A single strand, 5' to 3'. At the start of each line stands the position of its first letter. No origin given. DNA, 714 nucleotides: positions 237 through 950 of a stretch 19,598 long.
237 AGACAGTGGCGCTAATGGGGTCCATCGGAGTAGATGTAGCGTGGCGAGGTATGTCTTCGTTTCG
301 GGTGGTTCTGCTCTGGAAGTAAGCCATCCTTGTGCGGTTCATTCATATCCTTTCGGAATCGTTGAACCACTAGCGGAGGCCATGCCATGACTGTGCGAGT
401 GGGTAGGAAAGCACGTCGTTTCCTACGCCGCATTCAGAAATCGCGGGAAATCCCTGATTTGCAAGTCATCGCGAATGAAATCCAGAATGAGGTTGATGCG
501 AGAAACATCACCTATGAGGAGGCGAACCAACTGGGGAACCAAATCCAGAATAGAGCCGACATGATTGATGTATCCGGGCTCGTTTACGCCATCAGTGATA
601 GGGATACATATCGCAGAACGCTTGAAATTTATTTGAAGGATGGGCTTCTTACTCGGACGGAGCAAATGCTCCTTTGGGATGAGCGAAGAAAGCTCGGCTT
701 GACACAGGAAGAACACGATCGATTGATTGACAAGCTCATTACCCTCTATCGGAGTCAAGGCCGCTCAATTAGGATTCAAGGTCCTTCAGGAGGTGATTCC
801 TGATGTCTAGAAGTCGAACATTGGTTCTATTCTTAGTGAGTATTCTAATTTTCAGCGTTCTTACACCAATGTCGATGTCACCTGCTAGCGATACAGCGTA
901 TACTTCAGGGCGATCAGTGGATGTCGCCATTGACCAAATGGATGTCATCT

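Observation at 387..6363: Uncharacterised, translationally coupled three-gene envelope module joined head-to-tail to the archaellum operon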

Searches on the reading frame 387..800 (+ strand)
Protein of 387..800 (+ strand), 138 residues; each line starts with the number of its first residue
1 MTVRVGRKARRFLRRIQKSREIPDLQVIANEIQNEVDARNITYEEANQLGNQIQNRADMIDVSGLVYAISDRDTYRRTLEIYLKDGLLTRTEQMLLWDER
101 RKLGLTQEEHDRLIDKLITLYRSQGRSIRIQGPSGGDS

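Call 5: search_protein_families(library=pfam, proteins=[window:387-800:+], max_evalue=1)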
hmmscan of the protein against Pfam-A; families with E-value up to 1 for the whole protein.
window:387-800:+ (138 aa): 1 family
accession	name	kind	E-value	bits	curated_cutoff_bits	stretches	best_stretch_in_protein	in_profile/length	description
PF02392.22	Ycf4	-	0.3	11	34.7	0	78-114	122-158/170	Ycf4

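Call 6: search_protein_families(library=ncbifam, proteins=[window:387-800:+], max_evalue=1)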
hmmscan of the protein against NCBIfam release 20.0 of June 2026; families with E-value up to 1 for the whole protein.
window:387-800:+ (138 aa): 4 families
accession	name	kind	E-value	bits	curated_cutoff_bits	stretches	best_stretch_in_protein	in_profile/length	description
NF011045.0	PRK14475.1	equivalog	0.0062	16.7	211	1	4-60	57-113/169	F0F1 ATP synthase subunit B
NF011288.0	PRK14699.1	equivalog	0.021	13.7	544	1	24-107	254-330/484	replication factor A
NF004146.0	PRK05621.1-4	equivalog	0.022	14.1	342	1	3-68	119-178/296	F0F1 ATP synthase subunit gamma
NF005262.1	PRK06765.1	equivalog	0.062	12.3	450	1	36-135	248-346/366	E22 family MetX-like putative esterase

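Call 8: find_homologous_proteins(query=window:387-800:+)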
Query window:387-800:+ (138 aa): 129 proteins with E <= 0.001 among 154 candidates; the best 120 are listed.
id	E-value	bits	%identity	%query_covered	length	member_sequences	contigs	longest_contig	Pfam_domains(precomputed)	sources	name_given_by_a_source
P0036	1.4e-81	289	100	100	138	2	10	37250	-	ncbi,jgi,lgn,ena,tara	tara:strand:+ start:33 stop:449 length:417 start_codon:yes stop_codon:yes gene_type:complete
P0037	4.4e-80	284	98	100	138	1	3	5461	-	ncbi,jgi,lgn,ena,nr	ncbi:MAG TPA: hypothetical protein HA345_07010 [Candidatus Thalassarchaeaceae archaeon]|nr:MAG TPA: 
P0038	1.3e-79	283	98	100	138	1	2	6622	-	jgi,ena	-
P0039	2.4e-79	282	98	100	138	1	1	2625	-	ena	-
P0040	4.3e-79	281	97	100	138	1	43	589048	-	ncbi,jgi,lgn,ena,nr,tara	ncbi:MAG: hypothetical protein DBX05_00025 [Candidatus Poseidoniales archaeon]|nr:MAG: hypothetical 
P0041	5.3e-79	281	97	100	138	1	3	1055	-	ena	-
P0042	5.3e-79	281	97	100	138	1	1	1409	-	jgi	-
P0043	7.0e-79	280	96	100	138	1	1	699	-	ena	-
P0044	1.3e-78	279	97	100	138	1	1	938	-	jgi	jgi:hypothetical protein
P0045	2.0e-78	279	96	100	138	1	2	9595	-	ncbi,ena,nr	ncbi:MAG: Uncharacterised protein [Methanobacteriota archaeon]|nr:MAG: Uncharacterised protein [Eury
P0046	2.4e-78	278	96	100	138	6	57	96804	-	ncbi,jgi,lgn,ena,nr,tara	ncbi:MAG TPA: hypothetical protein HA330_04580 [Candidatus Thalassarchaeaceae archaeon]|nr:hypotheti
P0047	2.5e-78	278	96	100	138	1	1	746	-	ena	-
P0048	3.5e-78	278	96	100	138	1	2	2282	-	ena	-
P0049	6.6e-78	277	96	100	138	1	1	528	-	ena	-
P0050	7.2e-78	277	94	100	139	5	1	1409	-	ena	-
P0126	5.1e-40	155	52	100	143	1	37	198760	-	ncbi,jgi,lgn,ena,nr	ncbi:MAG: hypothetical protein OSA21_03750 [Candidatus Poseidoniaceae archaeon]|nr:hypothetical prot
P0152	7.3e-38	148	52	98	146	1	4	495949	-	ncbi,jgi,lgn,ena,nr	ncbi:MAG: hypothetical protein O2866_02820 [archaeon]|nr:hypothetical protein [archaeon] MDA1167798.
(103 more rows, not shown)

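Call 9: find_encoding_contigs(protein=P0126, flank=10000, max_places=2)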
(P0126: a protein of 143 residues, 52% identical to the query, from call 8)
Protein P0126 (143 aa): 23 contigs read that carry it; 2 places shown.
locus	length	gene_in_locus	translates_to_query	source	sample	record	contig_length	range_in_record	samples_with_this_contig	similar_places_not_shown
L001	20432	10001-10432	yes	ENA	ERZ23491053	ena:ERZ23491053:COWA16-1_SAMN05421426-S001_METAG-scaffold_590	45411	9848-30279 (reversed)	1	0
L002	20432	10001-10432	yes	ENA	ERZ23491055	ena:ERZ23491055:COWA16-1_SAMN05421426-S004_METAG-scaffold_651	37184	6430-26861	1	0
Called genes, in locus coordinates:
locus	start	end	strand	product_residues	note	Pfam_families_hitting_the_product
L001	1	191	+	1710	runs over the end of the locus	-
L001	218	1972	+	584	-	PF00795:CN_hydrolase, PF02540:NAD_synthase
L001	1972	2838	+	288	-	PF17773:UPF0176_N, PF00581:Rhodanese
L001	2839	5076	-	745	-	PF23657:DUF7151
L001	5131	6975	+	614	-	PF04412:AcnX, PF28403:AcnX_2nd (faint), PF28406:AcnX_3rd, PF01989:AcnX_swivel_put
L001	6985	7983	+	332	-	PF00106:adh_short, PF01073:3Beta_HSD, PF01370:Epimerase, PF02719:Polysacc_synt_2, PF04321:RmlD_sub_bind, PF07993:NAD_binding_4, PF08659:KR (weak), PF16363:GDP_Man_Dehyd, +1 more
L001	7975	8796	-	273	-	PF01613:Flavin_Reduct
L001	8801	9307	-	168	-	PF25084:LbH_EIF2B (weak), PF21711:DCTN5 (weak), PF25087:GMPPB_C (weak), PF00132:Hexapep, PF14602:Hexapep_2 (weak), PF00132:Hexapep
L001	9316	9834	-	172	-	PF00578:AhpC-TSA, PF08534:Redoxin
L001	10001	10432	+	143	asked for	-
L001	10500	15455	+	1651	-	PF10633:NPCBM_assoc (faint)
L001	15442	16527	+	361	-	-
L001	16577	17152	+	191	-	PF01917:Flagellin_arch-type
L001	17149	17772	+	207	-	PF01917:Flagellin_arch-type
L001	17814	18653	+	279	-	-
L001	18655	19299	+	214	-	-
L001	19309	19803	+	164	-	PF01917:Flagellin_arch-type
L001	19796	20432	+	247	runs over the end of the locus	PF06745:ATPase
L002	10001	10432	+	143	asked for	-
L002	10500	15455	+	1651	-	PF10633:NPCBM_assoc (faint)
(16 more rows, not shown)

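Call 10: find_encoding_contigs(protein=P0152, flank=10000, max_places=2)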
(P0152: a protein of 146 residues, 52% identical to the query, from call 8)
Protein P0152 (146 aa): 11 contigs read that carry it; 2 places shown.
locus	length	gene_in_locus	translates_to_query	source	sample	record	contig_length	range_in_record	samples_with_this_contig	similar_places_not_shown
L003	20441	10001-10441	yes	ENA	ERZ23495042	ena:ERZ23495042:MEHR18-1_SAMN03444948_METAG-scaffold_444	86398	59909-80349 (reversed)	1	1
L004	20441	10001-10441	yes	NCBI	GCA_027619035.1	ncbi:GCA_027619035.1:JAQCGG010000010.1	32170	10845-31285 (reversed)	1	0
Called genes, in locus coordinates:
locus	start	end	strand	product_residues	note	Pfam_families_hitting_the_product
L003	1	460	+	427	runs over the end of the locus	-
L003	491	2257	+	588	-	PF00795:CN_hydrolase, PF02540:NAD_synthase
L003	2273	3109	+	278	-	PF17773:UPF0176_N, PF00581:Rhodanese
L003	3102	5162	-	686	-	PF23657:DUF7151 (weak)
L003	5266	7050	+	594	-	PF04412:AcnX, PF28406:AcnX_3rd, PF01989:AcnX_swivel_put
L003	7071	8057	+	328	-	PF01073:3Beta_HSD, PF01370:Epimerase, PF16363:GDP_Man_Dehyd, PF02719:Polysacc_synt_2 (faint), PF07993:NAD_binding_4 (weak)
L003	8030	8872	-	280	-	PF01613:Flavin_Reduct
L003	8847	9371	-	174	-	PF25084:LbH_EIF2B (weak), PF25087:GMPPB_C (faint), PF00132:Hexapep (weak), PF25084:LbH_EIF2B, PF00132:Hexapep, PF14602:Hexapep_2 (weak)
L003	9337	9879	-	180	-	PF08534:Redoxin, PF00578:AhpC-TSA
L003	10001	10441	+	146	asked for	-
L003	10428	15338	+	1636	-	-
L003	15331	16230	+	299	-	-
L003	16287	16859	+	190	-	PF01917:Flagellin_arch-type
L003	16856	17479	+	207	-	-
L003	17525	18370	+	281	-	-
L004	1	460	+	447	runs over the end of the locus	?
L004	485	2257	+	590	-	PF00795:CN_hydrolase, PF02540:NAD_synthase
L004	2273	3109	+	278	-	PF17773:UPF0176_N, PF00581:Rhodanese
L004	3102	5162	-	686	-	PF23657:DUF7151 (weak)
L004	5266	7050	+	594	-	PF04412:AcnX, PF28406:AcnX_3rd, PF01989:AcnX_swivel_put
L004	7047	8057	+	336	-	PF01073:3Beta_HSD, PF01370:Epimerase, PF02719:Polysacc_synt_2 (faint), PF16363:GDP_Man_Dehyd, PF07993:NAD_binding_4 (weak)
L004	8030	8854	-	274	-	PF01613:Flavin_Reduct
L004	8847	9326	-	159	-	PF25084:LbH_EIF2B, PF25087:GMPPB_C (faint), PF00132:Hexapep, PF14602:Hexapep_2 (weak)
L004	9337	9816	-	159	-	PF00578:AhpC-TSA, PF08534:Redoxin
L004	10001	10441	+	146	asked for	-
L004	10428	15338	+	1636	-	-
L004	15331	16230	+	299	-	-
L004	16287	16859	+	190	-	PF01917:Flagellin_arch-type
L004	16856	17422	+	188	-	PF01917:Flagellin_arch-type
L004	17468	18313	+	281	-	-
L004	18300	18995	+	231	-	-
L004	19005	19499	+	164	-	-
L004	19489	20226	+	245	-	PF06745:ATPase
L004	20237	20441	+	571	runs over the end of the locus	PF00437:T2SSE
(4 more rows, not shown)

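Call 16: find_related_loci(query=A1, collection=genome_contigs, flank=10000)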
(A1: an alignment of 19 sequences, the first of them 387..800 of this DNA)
Query A1 (138 aa) in genome_contigs; peptide patterns used: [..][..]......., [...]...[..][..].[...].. (x = any residue, [..] = any of these).
270 stretches matched a pattern; 257 encode a relative of the query (tblastn E <= 1e-3); the best 80 are kept; 80 distinct loci.
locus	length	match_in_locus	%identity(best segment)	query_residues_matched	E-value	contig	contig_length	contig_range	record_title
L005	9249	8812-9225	96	1-138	3e-85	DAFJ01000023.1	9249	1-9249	MAG TPA_asm: Euryarchaeota archaeon UBA251 UBA251_contig_47070, whole genome shotgun sequence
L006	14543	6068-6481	96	1-138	3e-85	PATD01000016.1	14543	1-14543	MAG: Methanobacteriota archaeon isolate SAT164 79961, whole genome shotgun sequence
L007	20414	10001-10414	96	1-138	5e-85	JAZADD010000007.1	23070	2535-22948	MAG: Thermoplasmatota archaeon isolate XB_MAG72 DB_MAG72_0007, whole genome shotgun sequence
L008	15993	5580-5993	91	1-138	1e-78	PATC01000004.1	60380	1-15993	MAG: Methanobacteriota archaeon isolate SAT165 176053, whole genome shotgun sequence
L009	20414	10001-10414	78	1-138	8e-70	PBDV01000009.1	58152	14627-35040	MAG: Methanobacteriota archaeon isolate SP338 46801, whole genome shotgun sequence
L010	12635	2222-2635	76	1-138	1e-68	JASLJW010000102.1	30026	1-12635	MAG: Candidatus Thalassarchaeaceae archaeon isolate ETNP1_MAG_13 c_000000658844, whole genome shotgun sequence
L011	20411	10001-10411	77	1-138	2e-67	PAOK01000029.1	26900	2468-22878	MAG: Methanobacteriota archaeon isolate SAT218 74611, whole genome shotgun sequence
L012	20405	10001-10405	76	1-135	7e-67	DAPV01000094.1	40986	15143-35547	MAG TPA_asm: Euryarchaeota archaeon UBA125 UBA125_contig_10278, whole genome shotgun sequence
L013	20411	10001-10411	75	1-138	2e-66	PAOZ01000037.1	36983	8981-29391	MAG: Methanobacteriota archaeon isolate SP175 MHASMcontig_1611081, whole genome shotgun sequence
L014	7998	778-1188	75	1-138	3e-66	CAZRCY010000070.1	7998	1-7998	MAG TPA_asm: uncultured Candidatus Poseidoniales archaeon isolate binchicken_co76_80 genome assembly, contig: NODE_11532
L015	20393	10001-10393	79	1-131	2e-66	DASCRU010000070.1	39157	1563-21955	MAG TPA_asm: Candidatus Thalassarchaeaceae archaeon isolate Ts_MAG_12 c_000000262177, whole genome shotgun sequence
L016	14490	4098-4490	76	1-131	1e-64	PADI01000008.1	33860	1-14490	MAG: Methanobacteriota archaeon isolate NAT150 MHASMcontig_303663, whole genome shotgun sequence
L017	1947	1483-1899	60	2-137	1e-50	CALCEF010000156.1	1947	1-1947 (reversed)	MAG TPA_asm: uncultured euryarchaeote isolate ERR598975_bin.65_CONCOCT_v1.1_MAG genome assembly, contig: ERZ833381.20401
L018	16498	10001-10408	57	5-138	2e-48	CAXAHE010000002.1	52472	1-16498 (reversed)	MAG TPA_asm: uncultured Candidatus Poseidoniales archaeon isolate ERR3525245_binner12_Refined_112 genome assembly, conti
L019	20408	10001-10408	57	5-138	1e-48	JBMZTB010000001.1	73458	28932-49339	MAG: Candidatus Poseidoniaceae archaeon isolate ME_XS_2302_7_bin_25 ME_XS_2302_7_bin_25_0, whole genome shotgun sequence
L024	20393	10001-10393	61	2-132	3e-48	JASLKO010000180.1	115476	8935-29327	MAG: Candidatus Thalassarchaeaceae archaeon isolate ETNP1_MAG_32 c_000001262498, whole genome shotgun sequence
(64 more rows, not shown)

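Call 18: search_solved_structures(query=A1, max_evalue=10, show_alignments=2)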
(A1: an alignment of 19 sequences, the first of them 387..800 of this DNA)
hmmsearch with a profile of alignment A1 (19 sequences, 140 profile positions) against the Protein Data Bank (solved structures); distinct sequences matched with E-value up to 10: 6.
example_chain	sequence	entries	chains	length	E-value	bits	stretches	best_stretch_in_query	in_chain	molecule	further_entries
6akk_A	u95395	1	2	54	0.049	16.8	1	86-132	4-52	Suppressor of IKBKE 1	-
6akl_A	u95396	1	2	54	0.054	16.7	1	86-132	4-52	Suppressor of IKBKE 1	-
1yhd_A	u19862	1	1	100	0.21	14.8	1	91-134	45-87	UPF0269 protein yggX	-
1xs8_A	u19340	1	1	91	0.23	14.7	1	90-133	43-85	UPF0269 protein yggX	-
4bm5_A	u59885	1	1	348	0.61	13.3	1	74-115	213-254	SIMILAR TO CHLOROPLAST INNER MEMBRANE PROTEIN TIC110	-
7y0i_A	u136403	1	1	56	0.73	13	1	72-115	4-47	Histone-lysine N-methyltransferase ASH1L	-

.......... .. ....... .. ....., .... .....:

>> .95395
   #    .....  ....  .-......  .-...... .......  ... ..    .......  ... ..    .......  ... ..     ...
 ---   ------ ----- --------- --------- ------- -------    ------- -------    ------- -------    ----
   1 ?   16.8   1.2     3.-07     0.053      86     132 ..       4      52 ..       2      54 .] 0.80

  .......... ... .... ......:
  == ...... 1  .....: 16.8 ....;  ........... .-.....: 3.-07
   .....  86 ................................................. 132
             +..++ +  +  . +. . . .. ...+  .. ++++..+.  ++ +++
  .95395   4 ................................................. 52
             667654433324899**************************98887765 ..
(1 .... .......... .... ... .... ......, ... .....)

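Call 22: predict_structure(alignment_id=A1)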
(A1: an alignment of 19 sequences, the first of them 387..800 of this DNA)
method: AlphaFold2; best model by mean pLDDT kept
length: 138 residues; sequences in the alignment: 19
mean_pLDDT: 87.9   pTM: 0.76
mean pLDDT of the five models: 87.9, 87.6, 86.4, 85.6, 84.9
residues with pLDDT >= 90: 85; 70-90: 42; 50-70: 5; < 50: 6
segments of 3 or more residues with pLDDT < 50: 135-138
pLDDT, mean of each block of 10 residues (from residue 1): 74 96 97 96 95 94 89 92 85 90 91 89 84 51
secondary structure, 60 per line:
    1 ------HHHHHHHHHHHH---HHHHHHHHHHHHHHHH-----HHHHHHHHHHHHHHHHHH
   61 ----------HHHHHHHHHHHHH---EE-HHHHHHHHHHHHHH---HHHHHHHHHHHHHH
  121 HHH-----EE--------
elements in order: H7-18 H22-37 H43-60 H71-83 H90-103 H107-123

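Call 23: search_protein_families(library=pfam, proteins=[L024:10441-13590:+, L024:9144-9986:+, L024:8117-9070:+, L024:13692-18410:+], max_evalue=0.1)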
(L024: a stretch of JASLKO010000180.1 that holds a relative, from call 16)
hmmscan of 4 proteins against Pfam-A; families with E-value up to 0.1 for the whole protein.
L024:10441-13590:+ (1050 aa): 0 families

L024:9144-9986:+ (281 aa): 1 family
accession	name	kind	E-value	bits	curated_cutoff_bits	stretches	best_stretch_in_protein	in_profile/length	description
PF01483.27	P_proprotein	-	0.091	13.3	21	0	164-237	5-70/86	Proprotein convertase P-domain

L024:8117-9070:+ (318 aa): 0 families

L024:13692-18410:+ (1573 aa): 5 families
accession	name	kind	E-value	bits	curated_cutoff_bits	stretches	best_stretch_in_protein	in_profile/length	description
PF10633.15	NPCBM_assoc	-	6.2e-13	49.2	24.4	1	401-463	2-62/78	NPCBM-associated, NEW3 domain of alpha-galactosidase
PF11614.14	FixG_C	-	3.1e-07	31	25.6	0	789-853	40-104/119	IG-like fold at C-terminal of FixG, putative oxidoreductase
PF23619.1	Ig_VWA7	-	0.00038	21.1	27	1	286-357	7-75/104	VWA7 Ig-like domain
PF17766.7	fn3_6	-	0.0039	17.8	26.4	0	668-701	22-55/99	Fibronectin type-III domain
PF14310.12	Fn3-like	-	0.0077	16.8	25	0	818-847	26-55/71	Fibronectin type III-like domain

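Call 29: fold_search(model_id=the predicted structure, library=pdb)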
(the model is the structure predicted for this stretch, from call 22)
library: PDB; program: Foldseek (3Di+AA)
matches with E <= 10: 240; with E <= 0.001: 0
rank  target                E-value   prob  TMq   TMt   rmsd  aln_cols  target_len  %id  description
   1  9gzg_A                1.0e+00  0.30  0.34  0.31   9.2       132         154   14  Crystal structure of CTPR4E4 mutant (released 2025-10-15)
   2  6rd5_3                1.3e+00  0.14  0.23  0.15  14.3       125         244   10  CryoEM structure of Polytomella F-ATP synthase, focussed refinement of Fo and peripheral stalk, C2 symmetry (released 2019-07-03)
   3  6d7k_C                1.6e+00  0.20  0.33  0.28  14.6       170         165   10  Complex structure of Methane monooxygenase hydroxylase in complex with inhibitory subunit (released 2019-06-26)
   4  6w2q                  1.6e+00  0.20  0.29  0.22  12.2       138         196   18  Junction 34, DHR53-DHR4 (released 2020-04-15)
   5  4dlo_B                1.7e+00  0.38  0.38  0.18   8.5       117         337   12  Crystal structure of the GAIN and HormR domains of brain angiogenesis inhibitor 3 (BAI3) (released 2012-02-22)
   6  6d7k_G                1.7e+00  0.15  0.30  0.25  14.8       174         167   10  Complex structure of Methane monooxygenase hydroxylase in complex with inhibitory subunit (released 2019-06-26)
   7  3vtx_A                1.9e+00  0.18  0.33  0.28   9.2       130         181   15  Crystal structure of MamA protein (released 2012-10-31)
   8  6xh5_A                2.1e+00  0.35  0.33  0.15   7.2        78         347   13  Hierarchical design of multi-scale protein complexes by combinatorial assembly of oligomeric helical bundle and repeat (released 2021-06-02)
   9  3vty_C                2.3e+00  0.16  0.33  0.28   9.1       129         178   12  Crystal structure of MamA (released 2012-10-31)
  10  5jjt_B                2.3e+00  0.15  0.34  0.14   9.7       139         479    6  Crystal structure of a type 5 serine/threonine protein phosphatase from Arabidopsis thaliana (released 2017-04-26)
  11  1sxj_E                2.4e+00  0.11  0.24  0.12  11.3       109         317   16  Crystal Structure of the Eukaryotic Clamp Loader (Replication Factor C, RFC) Bound to the DNA Sliding Clamp (Prolifera (released 2004-06-22)
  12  6gxz_C                2.5e+00  0.08  0.24  0.22  13.6       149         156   15  Crystal structure of the human RPAP3(TPR2)-PIH1D1(CS) complex (released 2018-08-08)
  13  3sz7                  2.6e+00  0.16  0.37  0.35  11.1       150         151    6  Crystal structure of the Sgt2 TPR domain from Aspergillus fumigatus (released 2011-08-10)
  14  6w5q_H                2.6e+00  0.13  0.29  0.35  11.2       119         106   13  Structure of the globular C-terminal domain of P. aeruginosa LpoP (released 2020-05-06)
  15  9r2l_A                2.6e+00  0.07  0.18  0.19  13.4       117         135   13  De novo designed N37 protein fold (released 2025-05-14)
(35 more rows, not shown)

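Call 31: search_protein_representatives(alignment_id=A1)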
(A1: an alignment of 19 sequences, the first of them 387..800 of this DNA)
Query: 19 sequences, 140 profile positions. Proteins with E-value up to 0.001 (for the whole library): 53; up to 1e-10: 33; up to 1e-30: 15. The best 53 are listed.
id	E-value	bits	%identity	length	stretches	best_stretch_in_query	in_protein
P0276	8.1e-60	217.1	-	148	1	3-136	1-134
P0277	5.9e-59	214.3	-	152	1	2-138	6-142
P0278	9.4e-53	194.2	-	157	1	4-118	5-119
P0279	2.5e-51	189.6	-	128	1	14-134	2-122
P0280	5.2e-42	159.4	-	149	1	14-128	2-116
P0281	9.2e-41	155.4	-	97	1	48-136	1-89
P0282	1.6e-39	151.4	-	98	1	3-95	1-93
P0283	5.5e-38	146.4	-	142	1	3-96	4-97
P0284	5.7e-38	146.3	-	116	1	25-112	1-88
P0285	7.5e-36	139.4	-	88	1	2-87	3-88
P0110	4.2e-33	130.5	-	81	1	60-134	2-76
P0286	5.1e-33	130.3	-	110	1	2-91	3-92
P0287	1.4e-32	128.8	-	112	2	2-70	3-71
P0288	1.1e-31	126.0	-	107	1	14-95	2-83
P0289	1.5e-31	125.5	-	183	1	49-137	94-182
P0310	3.9e-07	46.4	-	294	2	67-129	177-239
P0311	1.7e-06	44.4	-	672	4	70-92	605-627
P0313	3.3e-06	43.4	-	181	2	64-126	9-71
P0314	5.9e-06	42.6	-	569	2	74-117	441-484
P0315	7.3e-06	42.3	-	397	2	73-117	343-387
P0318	3.3e-05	40.1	-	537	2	73-120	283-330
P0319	3.3e-05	40.1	-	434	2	73-118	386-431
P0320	4.8e-05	39.6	-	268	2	73-120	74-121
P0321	5.6e-05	39.4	-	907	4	56-102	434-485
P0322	6.8e-05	39.1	-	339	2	68-120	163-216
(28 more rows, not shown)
